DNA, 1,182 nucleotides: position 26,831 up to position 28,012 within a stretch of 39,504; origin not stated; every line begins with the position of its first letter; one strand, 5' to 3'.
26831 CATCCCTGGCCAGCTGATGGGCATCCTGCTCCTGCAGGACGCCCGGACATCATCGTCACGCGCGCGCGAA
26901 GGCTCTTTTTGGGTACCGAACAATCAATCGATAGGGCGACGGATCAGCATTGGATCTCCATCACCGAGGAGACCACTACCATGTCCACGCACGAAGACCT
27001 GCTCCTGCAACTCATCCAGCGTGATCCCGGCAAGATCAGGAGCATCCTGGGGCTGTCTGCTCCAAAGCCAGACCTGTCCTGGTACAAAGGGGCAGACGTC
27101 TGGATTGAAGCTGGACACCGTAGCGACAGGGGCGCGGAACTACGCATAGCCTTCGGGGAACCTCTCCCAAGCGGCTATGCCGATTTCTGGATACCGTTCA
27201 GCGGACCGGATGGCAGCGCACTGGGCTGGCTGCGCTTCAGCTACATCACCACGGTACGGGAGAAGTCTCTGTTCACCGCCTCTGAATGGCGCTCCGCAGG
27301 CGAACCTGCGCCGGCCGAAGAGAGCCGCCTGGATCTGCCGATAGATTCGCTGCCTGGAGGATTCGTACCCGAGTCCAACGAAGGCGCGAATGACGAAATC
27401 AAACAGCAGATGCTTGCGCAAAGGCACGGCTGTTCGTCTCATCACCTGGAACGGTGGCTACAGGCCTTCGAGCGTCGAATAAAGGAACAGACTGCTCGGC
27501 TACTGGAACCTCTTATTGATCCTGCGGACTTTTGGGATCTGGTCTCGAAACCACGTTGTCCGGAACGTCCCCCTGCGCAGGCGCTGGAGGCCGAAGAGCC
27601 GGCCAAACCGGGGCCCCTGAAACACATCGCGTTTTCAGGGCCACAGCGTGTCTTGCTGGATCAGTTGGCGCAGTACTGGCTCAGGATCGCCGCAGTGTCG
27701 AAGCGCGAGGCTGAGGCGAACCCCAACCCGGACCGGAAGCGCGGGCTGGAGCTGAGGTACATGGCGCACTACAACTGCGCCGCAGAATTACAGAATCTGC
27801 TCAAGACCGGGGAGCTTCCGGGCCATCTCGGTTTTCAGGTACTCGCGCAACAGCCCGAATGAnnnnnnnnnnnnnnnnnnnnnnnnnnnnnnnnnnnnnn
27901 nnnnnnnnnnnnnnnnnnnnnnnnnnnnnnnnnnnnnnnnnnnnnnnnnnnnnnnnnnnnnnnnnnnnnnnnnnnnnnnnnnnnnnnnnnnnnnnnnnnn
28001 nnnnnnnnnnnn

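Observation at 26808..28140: Unrecognisable 293-aa cargo gene plus a repressor-coupled 67-aa ORF in the lysogeny control region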

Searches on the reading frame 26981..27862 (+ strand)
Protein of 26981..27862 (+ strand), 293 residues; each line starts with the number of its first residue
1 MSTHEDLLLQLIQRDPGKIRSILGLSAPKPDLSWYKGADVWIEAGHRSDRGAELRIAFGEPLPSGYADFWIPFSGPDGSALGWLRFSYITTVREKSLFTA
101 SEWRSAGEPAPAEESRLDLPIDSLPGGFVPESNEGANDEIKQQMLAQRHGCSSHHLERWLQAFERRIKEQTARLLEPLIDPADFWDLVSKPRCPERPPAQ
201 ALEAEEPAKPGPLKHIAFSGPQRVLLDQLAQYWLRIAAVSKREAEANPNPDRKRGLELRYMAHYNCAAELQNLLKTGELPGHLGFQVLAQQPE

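Call 7: search_protein_families(library=pfam, proteins=[window:26981-27862:+], max_evalue=1)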
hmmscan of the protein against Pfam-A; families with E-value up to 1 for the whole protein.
window:26981-27862:+ (293 aa): 1 family
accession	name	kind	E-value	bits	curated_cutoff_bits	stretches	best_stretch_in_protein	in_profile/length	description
PF13384.12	HTH_23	-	0.14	12.5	24.6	1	145-164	23-42/50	Homeodomain-like domain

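Call 8: search_protein_families(library=phrogs, proteins=[window:26981-27862:+], max_evalue=1)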
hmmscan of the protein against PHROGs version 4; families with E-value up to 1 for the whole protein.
window:26981-27862:+ (293 aa): 2 families
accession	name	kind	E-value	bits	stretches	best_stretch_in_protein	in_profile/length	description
phrog_35734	-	unknown function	2.4e-170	568.1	3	1-148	1-148/377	-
phrog_21394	-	unknown function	5.1e-94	315.7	1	1-175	1-178/251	-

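Call 12: search_protein_families(library=padloc, proteins=[window:26981-27862:+], max_evalue=1)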
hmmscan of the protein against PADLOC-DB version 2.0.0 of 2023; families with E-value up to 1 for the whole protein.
window:26981-27862:+ (293 aa): 0 families

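Call 13: search_protein_families(library=ncbifam, proteins=[window:26981-27862:+], max_evalue=1)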
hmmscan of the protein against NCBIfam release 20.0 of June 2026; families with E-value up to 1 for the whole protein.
window:26981-27862:+ (293 aa): 0 families

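Call 14: search_solved_structures(query=window:26981-27862:+, max_evalue=10)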
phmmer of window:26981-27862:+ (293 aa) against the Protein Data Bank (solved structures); distinct sequences matched with E-value up to 10: 0.

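Call 16: find_homologous_proteins(query=window:26981-27862:+)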
Query window:26981-27862:+ (293 aa): 38 proteins with E <= 0.001 among 3144 candidates.
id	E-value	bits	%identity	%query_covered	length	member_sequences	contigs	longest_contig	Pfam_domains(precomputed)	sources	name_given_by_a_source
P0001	1.1e-142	493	63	100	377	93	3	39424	-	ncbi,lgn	ncbi:hypothetical protein, partial [Pseudomonas aeruginosa]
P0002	8.6e-138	477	75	100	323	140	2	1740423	-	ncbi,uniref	ncbi:hypothetical protein [Pseudomonas aeruginosa]|uniref:hypothetical protein n=3 Tax=Pseudomonas a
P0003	2.3e-133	462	73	100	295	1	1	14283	-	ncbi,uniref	ncbi:hypothetical protein [Pseudomonas aeruginosa]|uniref:hypothetical protein n=1 Tax=Pseudomonas a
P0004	4.5e-132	458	73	100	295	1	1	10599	-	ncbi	ncbi:hypothetical protein [Pseudomonas aeruginosa]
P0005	1.2e-129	450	72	100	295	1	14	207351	-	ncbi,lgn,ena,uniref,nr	ncbi:TPA: hypothetical protein VDW53_006145 [Pseudomonas aeruginosa]|uniref:hypothetical protein n=1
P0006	4.0e-129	449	71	100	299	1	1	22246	-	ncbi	ncbi:hypothetical protein ACIUWX_31915 [Pseudomonas aeruginosa]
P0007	2.2e-127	443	71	100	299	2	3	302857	-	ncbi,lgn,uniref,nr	ncbi:hypothetical protein [Pseudomonas aeruginosa]|uniref:hypothetical protein n=1 Tax=Pseudomonas a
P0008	4.4e-127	442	71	100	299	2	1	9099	-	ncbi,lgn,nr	ncbi:TPA: hypothetical protein L3709_006135 [Pseudomonas aeruginosa]|nr:hypothetical protein [Pseudo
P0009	4.8e-127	442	70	100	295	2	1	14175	-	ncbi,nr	ncbi:hypothetical protein JTM58_31965 [Pseudomonas aeruginosa]|nr:hypothetical protein [Pseudomonas 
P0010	4.2e-126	439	67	100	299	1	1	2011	-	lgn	-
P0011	6.3e-126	438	92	71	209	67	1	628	-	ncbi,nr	ncbi:hypothetical protein LZL19_31835, partial [Pseudomonas aeruginosa]|nr:hypothetical protein [Pse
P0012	1.4e-125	437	69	100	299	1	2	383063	-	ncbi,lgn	ncbi:TPA: hypothetical protein ACWV9D_000452 [Pseudomonas aeruginosa]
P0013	1.8e-124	433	68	100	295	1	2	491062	-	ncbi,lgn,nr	ncbi:TPA: hypothetical protein RG893_000312 [Pseudomonas aeruginosa]|nr:hypothetical protein [Pseudo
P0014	7.0e-120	418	88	72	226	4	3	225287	-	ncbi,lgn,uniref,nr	ncbi:hypothetical protein [Pseudomonas aeruginosa]|uniref:hypothetical protein n=1 Tax=Pseudomonas a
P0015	8.1e-112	392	93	61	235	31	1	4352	-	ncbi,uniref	ncbi:hypothetical protein, partial [Pseudomonas aeruginosa]|uniref:hypothetical protein n=2 Tax=Pseu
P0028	1.3e-63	233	45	95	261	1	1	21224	-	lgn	-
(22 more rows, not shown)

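Call 27: find_homologous_proteins(query=A2, max_evalue=0.01)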
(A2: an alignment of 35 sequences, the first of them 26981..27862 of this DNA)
Query A2 (35 sequences) (293 aa, profile of the alignment): 66 proteins with E <= 0.01 among 8000 candidates.
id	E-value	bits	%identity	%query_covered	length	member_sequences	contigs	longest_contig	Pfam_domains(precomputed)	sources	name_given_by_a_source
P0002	1.3e-165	569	75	100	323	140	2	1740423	-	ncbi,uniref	ncbi:hypothetical protein [Pseudomonas aeruginosa]|uniref:hypothetical protein n=3 Tax=Pseudomonas a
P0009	4.1e-165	567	70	100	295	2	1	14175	-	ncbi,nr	ncbi:hypothetical protein JTM58_31965 [Pseudomonas aeruginosa]|nr:hypothetical protein [Pseudomonas 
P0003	5.7e-164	563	73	100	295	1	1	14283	-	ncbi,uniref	ncbi:hypothetical protein [Pseudomonas aeruginosa]|uniref:hypothetical protein n=1 Tax=Pseudomonas a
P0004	7.6e-164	563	73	100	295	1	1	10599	-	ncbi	ncbi:hypothetical protein [Pseudomonas aeruginosa]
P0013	1.7e-163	562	68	100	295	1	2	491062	-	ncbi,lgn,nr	ncbi:TPA: hypothetical protein RG893_000312 [Pseudomonas aeruginosa]|nr:hypothetical protein [Pseudo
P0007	3.6e-163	561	71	100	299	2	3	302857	-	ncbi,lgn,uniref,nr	ncbi:hypothetical protein [Pseudomonas aeruginosa]|uniref:hypothetical protein n=1 Tax=Pseudomonas a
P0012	4.7e-163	560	69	100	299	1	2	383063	-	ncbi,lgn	ncbi:TPA: hypothetical protein ACWV9D_000452 [Pseudomonas aeruginosa]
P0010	1.1e-162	559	67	100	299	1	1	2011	-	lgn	-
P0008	1.3e-162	559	71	100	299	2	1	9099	-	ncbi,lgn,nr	ncbi:TPA: hypothetical protein L3709_006135 [Pseudomonas aeruginosa]|nr:hypothetical protein [Pseudo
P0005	1.5e-162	559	72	100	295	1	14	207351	-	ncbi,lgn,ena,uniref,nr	ncbi:TPA: hypothetical protein VDW53_006145 [Pseudomonas aeruginosa]|uniref:hypothetical protein n=1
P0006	3.6e-161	554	71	100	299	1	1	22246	-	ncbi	ncbi:hypothetical protein ACIUWX_31915 [Pseudomonas aeruginosa]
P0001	3.2e-152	525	63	100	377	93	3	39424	-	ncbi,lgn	ncbi:hypothetical protein, partial [Pseudomonas aeruginosa]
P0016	3.7e-146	505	70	87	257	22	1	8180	-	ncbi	ncbi:hypothetical protein PZS75_30510, partial [Pseudomonas aeruginosa]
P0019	4.7e-137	475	69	83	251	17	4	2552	-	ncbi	ncbi:hypothetical protein ACQUUB_32025, partial [Pseudomonas aeruginosa]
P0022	1.9e-117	411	78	53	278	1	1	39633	-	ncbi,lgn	ncbi:TPA: hypothetical protein ACSPMO_004846 [Pseudomonas aeruginosa]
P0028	2.4e-100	354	45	95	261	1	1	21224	-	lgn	-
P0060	9.7e-52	195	63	33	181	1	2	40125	-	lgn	-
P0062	1.1e-50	191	62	32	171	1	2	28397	-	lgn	-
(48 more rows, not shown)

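Call 40: search_protein_representatives(alignment_id=A2)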
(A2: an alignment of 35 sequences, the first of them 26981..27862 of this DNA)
Query: 35 sequences, 322 profile positions. Proteins with E-value up to 0.001 (for the whole library): 63; up to 1e-10: 38; up to 1e-30: 16. The best 63 are listed.
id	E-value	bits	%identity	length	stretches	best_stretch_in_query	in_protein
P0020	3.4e-103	362.0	-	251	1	24-269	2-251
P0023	5.0e-93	328.5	-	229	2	168-322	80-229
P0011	2.9e-90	319.5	-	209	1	41-256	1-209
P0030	3.6e-70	253.4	-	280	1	14-254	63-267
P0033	1.5e-60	221.8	-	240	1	3-245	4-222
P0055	5.3e-60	220.0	-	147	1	27-153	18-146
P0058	1.4e-54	202.2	-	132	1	27-153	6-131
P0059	9.7e-54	199.4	-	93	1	24-115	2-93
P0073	1.1e-51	192.7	-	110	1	49-153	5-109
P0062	3.4e-51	191.1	-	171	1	4-154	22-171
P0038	1.8e-50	188.7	-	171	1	5-153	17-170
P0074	3.0e-50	188.0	-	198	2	49-153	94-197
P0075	1.3e-49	185.9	-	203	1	52-257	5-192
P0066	2.6e-48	181.6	-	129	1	15-108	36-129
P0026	5.2e-47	177.3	-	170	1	144-322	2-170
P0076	8.7e-38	147.0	-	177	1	47-159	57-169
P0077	1.2e-29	120.2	-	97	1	51-142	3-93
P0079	3.8e-22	95.6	-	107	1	48-137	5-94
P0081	1.4e-18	83.9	-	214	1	36-142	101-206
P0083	2.4e-16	76.6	-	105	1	229-322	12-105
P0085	1.1e-14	71.2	-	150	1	49-149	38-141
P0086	1.1e-14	71.1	-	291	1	52-134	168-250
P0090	1.6e-12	64.0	-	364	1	52-136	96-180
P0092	5.2e-12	62.3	-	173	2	245-322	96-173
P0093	1.1e-11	61.3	-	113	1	52-150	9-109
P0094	1.7e-11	60.6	-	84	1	243-318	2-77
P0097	8.1e-11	58.4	-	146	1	7-140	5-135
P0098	1.9e-10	57.2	-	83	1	243-318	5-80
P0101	8.1e-09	51.8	-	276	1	46-140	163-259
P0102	3.8e-08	49.6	-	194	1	58-131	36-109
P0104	2.6e-06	43.6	-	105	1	59-144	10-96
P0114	1.1e-04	38.2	-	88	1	242-318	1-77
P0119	6.4e-04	35.7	-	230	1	70-136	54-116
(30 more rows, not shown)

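Call 42: search_protein_families(library=pfam, proteins=[P0081, P0086, P0090, P0101, P0102, P0119, P0092, P0074, P0076, P0097], max_evalue=0.1)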
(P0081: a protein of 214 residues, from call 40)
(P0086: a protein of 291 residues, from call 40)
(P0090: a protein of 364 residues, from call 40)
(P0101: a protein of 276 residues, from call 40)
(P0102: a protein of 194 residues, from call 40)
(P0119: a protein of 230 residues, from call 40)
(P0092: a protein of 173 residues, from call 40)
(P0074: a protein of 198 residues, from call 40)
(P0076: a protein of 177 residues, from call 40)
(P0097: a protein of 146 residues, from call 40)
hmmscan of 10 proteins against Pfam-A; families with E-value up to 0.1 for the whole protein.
P0081 (214 aa): 0 families

P0086 (291 aa): 5 families
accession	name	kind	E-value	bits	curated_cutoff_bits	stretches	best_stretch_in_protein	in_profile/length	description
PF00005.33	ABC_tran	-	0.004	18.2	25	1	3-57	6-52/137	ABC transporter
PF06414.18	Zeta_toxin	-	0.01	15.7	22.3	1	11-44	19-51/199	Zeta toxin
PF00437.27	T2SSE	-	0.011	14.8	24.9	1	6-33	140-167/370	Type II/IV secretion system protein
PF02456.21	Adeno_IVa2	-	0.075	12.3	21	1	4-46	84-126/370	Adenovirus IVa2 protein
PF07693.20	KAP_NTPase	-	0.082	12.6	20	0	3-61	15-59/293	KAP family P-loop domain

P0090 (364 aa): 6 families
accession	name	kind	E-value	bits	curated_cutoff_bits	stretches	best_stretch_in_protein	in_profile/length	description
PF00005.33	ABC_tran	-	0.0065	17.5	25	1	2-49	5-51/137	ABC transporter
PF06414.18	Zeta_toxin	-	0.012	15.5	22.3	1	11-45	19-52/199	Zeta toxin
PF00437.27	T2SSE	-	0.013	14.6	24.9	1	6-33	140-167/370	Type II/IV secretion system protein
PF13191.12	AAA_16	-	0.038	14.9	32.6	0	11-32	27-48/167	AAA ATPase domain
PF02456.21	Adeno_IVa2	-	0.092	12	21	0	4-46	84-126/370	Adenovirus IVa2 protein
PF13238.12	AAA_18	-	0.093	13.6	29.4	0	11-40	1-28/128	AAA domain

P0101 (276 aa): 0 families

P0102 (194 aa): 0 families

P0119 (230 aa): 0 families

P0092 (173 aa): 0 families

P0074 (198 aa): 0 families

P0076 (177 aa): 0 families

P0097 (146 aa): 0 families

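Call 43: predict_structure(alignment_id=A2)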
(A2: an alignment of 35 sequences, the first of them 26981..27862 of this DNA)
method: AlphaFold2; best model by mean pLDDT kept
length: 293 residues; sequences in the alignment: 35
mean_pLDDT: 64.8   pTM: 0.39
mean pLDDT of the five models: 64.8, 62.9, 61.3, 60.1, 56.5
residues with pLDDT >= 90: 38; 70-90: 98; 50-70: 66; < 50: 91
segments of 3 or more residues with pLDDT < 50: 24-31, 46-48, 132-156, 174-179, 190-212, 283-293
pLDDT, mean of each block of 10 residues (from residue 1): 50 55 46 67 60 83 88 81 92 89 89 84 63 41 36 44 54 47 53 32 36 62 77 86 93 86 82 75 38 31
secondary structure, 60 per line:
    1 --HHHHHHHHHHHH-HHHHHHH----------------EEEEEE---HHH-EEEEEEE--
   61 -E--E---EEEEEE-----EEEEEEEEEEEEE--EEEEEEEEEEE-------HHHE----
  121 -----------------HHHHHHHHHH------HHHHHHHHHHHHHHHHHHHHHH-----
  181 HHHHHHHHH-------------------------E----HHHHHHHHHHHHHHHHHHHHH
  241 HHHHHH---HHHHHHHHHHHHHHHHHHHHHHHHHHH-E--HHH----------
elements in order: H3-14 H16-22 E39-44 E52-58 E69-74 E80-92 E95-105 H138-147 H154-175 H181-189 H220-246 H250-276

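Call 64: fold_search(model_id=the predicted structure, library=viral)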
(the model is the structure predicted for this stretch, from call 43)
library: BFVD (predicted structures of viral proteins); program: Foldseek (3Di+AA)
matches with E <= 10: 654; with E <= 0.001: 0
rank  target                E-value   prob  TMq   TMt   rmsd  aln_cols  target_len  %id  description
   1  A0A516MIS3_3          1.6e-02  0.63  0.16  0.04  23.5       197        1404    8  (no name in the UniProt tables at hand)
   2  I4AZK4                2.9e-02  0.97  0.18  0.21  26.9       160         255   16  (no name in the UniProt tables at hand)
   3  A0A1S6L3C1            3.4e-02  0.47  0.23  0.15  15.5       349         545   14  Uncharacterized protein [Erwinia phage vB_EamM_Yoloswag]
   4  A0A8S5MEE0            4.1e-02  0.21  0.14  0.08  25.6       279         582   10  Uncharacterized protein [Siphoviridae sp. ctYh54]
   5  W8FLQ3                7.4e-02  0.20  0.13  0.12  23.9       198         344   12  U79 [Human betaherpesvirus 6A]
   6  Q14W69                1.1e-01  0.33  0.15  0.15  26.0       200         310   10  ORF37 [Ranid herpesvirus 2]
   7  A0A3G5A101            1.2e-01  0.08  0.09  0.10  21.7       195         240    9  Uncharacterized protein [Harvfovirus sp.]
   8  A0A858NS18            1.4e-01  1.00  0.16  0.62   3.0        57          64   23  (no name in the UniProt tables at hand)
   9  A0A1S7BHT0            1.5e-01  0.09  0.10  0.13  20.6       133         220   13  (no name in the UniProt tables at hand)
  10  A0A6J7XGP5            1.7e-01  1.00  0.18  0.65   0.7        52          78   29  Uncharacterized protein [uncultured Caudovirales phage]
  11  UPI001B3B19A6         1.7e-01  0.57  0.15  0.28  19.3       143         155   22  (no name look-up for this kind of identifier)
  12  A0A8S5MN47            2.0e-01  0.15  0.14  0.09  17.4       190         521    8  Attachment protein [Inoviridae sp. ct0O611]
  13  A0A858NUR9            2.1e-01  0.33  0.17  0.16  29.5       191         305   14  (no name in the UniProt tables at hand)
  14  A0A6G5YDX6            2.1e-01  0.11  0.12  0.17  25.8       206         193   14  (no name in the UniProt tables at hand)
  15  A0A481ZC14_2          2.4e-01  0.12  0.16  0.06  20.8       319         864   12  Uncharacterized protein [Pithovirus LCPAC404]
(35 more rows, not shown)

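Call 75: find_related_loci(query=P0083, collection=viral_contigs, flank=5000)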
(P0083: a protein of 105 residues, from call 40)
Query P0083 (105 aa) in viral_contigs; peptide patterns used: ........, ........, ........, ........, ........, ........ (x = any residue, [..] = any of these).
2 stretches matched a pattern, but none encodes a relative of the query by tblastn (E <= 1e-3).

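Call 76: find_related_loci(query=P0094, collection=viral_contigs, flank=5000)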
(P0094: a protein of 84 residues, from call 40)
Query P0094 (84 aa) in viral_contigs; peptide patterns used: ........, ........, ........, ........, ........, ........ (x = any residue, [..] = any of these).
5 stretches matched a pattern, but none encodes a relative of the query by tblastn (E <= 1e-3).

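Call 77: fold_search(model_id=the predicted structure, library=pdb)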
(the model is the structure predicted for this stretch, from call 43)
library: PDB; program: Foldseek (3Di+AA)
matches with E <= 10: 563; with E <= 0.001: 0
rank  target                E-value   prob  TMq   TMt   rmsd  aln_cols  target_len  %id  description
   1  5mxb                  7.1e-02  0.23  0.11  0.17  10.2        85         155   14  Crystal structure of yellow lupin LLPR-10.2B protein in complex with melatonin (released 2018-04-18)
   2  2qim                  1.8e-01  0.18  0.11  0.18   9.9        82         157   13  Crystal Structure of Pathogenesis-related Protein LlPR-10.2B from yellow lupine in complex with Cytokinin (released 2008-04-29)
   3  2yh6_C                1.9e-01  0.14  0.10  0.21  10.9        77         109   16  Structure of the N-terminal domain of BamC from E. coli (released 2011-05-25)
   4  3e85                  2.2e-01  0.15  0.11  0.18   9.9        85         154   14  Crystal Structure of Pathogenesis-related Protein LlPR-10.2B from yellow lupine in complex with Diphenylurea (released 2009-03-03)
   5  4xc5_A                2.4e-01  0.63  0.15  0.25   5.8        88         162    8  CRYSTAL STRUCTURE OF THE T1L REOVIRUS ATTACHMENT PROTEIN SIGMA1 (released 2015-04-01)
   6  4c9c_A                2.9e-01  0.14  0.12  0.19  14.6        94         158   14  Crystal Structure of the Strawberry Pathogenesis-Related 10 (PR-10) Fra a 1E protein (Form A) (released 2013-10-16)
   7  8bhv_j                2.9e-01  0.09  0.14  0.07  37.6       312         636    9  DNA-PK XLF mediated dimer bound to PAXX (released 2023-06-07)
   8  5mxw                  3.7e-01  0.14  0.11  0.19  10.1        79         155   14  Crystal structure of yellow lupin LLPR-10.2B protein in complex with melatonin and trans-zeatin. (released 2018-04-18)
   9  2kf2_MODEL_1_A        3.7e-01  0.08  0.10  0.15  16.5       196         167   15  Solution NMR structure of of Streptomyces coelicolor polyketide cyclase SCO5315. Northeast Structural Genomics (released 2009-05-19)
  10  3uid_B                4.1e-01  0.09  0.09  0.15  12.9        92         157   13  Crystal Structure of Protein Ms6760 from Mycobacterium smegmatis (released 2011-11-23)
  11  4xc5_B                4.9e-01  0.47  0.15  0.26   6.0        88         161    7  CRYSTAL STRUCTURE OF THE T1L REOVIRUS ATTACHMENT PROTEIN SIGMA1 (released 2015-04-01)
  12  5z8o_A                5.5e-01  0.06  0.09  0.15  16.9       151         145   15  Structural of START superfamily protein MSMEG_0129 from Mycobacterium smegmatis (released 2018-03-21)
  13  1xn5_MODEL_1_A        5.5e-01  0.03  0.08  0.13  11.4        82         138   15  Solution Structure of Bacillus halodurans Protein BH1534: The Northeast Structural Genomics Consortium Target  (released 2004-12-14)
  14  8a7h_A                6.6e-01  0.11  0.13  0.11  24.6       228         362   10  Crystal structure of a chimeric LOV-Histidine kinase SB2F1-I66R mutant (light state; asymmetrical variant, trigonal fo (released 2024-01-10)
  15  5z8o_B                6.6e-01  0.06  0.09  0.14  16.6       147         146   17  Structural of START superfamily protein MSMEG_0129 from Mycobacterium smegmatis (released 2018-03-21)
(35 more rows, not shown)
